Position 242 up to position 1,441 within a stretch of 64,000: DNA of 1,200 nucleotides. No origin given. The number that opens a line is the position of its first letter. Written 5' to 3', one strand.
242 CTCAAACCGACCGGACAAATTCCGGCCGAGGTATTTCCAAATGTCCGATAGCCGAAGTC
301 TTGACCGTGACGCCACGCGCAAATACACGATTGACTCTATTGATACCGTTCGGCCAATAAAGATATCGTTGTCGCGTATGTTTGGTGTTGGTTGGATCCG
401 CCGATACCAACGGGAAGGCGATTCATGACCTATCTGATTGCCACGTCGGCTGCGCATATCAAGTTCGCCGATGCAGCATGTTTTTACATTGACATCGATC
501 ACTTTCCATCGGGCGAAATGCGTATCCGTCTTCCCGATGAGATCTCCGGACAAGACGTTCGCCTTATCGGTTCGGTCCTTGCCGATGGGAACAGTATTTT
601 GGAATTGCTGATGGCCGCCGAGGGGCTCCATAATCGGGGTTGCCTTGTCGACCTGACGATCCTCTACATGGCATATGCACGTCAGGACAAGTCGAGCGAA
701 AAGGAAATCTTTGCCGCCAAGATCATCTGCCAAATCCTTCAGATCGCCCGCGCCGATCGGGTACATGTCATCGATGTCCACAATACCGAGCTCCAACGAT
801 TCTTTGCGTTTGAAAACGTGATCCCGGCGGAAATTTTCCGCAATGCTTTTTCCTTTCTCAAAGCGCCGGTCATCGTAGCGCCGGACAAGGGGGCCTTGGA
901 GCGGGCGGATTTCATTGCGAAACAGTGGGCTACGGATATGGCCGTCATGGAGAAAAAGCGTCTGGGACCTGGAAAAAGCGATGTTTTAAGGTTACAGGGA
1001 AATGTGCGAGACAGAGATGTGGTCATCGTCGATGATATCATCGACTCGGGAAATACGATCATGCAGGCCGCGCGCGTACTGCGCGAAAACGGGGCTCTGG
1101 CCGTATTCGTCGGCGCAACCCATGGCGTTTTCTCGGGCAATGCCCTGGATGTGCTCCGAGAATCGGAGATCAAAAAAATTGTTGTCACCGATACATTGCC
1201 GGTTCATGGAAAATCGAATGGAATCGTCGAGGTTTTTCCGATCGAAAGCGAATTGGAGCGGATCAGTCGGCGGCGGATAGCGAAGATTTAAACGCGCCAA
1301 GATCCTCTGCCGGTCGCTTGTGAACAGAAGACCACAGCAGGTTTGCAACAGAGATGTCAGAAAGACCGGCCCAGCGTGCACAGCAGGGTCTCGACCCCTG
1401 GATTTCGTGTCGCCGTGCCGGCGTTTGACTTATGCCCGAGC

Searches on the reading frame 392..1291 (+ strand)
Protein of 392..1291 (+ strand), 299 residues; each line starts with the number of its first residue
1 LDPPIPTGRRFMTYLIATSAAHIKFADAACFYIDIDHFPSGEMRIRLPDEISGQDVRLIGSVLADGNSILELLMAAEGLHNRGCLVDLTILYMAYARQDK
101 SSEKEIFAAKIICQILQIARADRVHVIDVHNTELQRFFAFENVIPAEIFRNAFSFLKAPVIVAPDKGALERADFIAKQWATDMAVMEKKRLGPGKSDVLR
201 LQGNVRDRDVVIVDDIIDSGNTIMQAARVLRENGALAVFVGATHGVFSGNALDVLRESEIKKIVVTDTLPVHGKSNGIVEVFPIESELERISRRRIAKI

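Call 46: search_protein_families(library=pfam, proteins=[window:392-1291:+], max_evalue=0.001)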
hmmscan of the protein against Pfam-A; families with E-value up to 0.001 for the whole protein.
window:392-1291:+ (299 aa): 4 families
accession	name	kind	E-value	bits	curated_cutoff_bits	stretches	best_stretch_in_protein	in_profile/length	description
PF14572.12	Pribosyl_synth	-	3.5e-19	69.9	27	1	199-272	75-148/184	Phosphoribosyl synthetase-associated domain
PF00156.33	Pribosyltran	-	3.1e-14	53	26.3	1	147-236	21-116/158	Phosphoribosyl transferase domain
PF13793.12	Pribosyltran_N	-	8.2e-12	45.5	25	1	32-118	26-115/117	N-terminal domain of ribose phosphate pyrophosphokinase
PF14681.12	UPRTase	-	8.5e-07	29.1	27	1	199-237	112-150/206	Uracil phosphoribosyltransferase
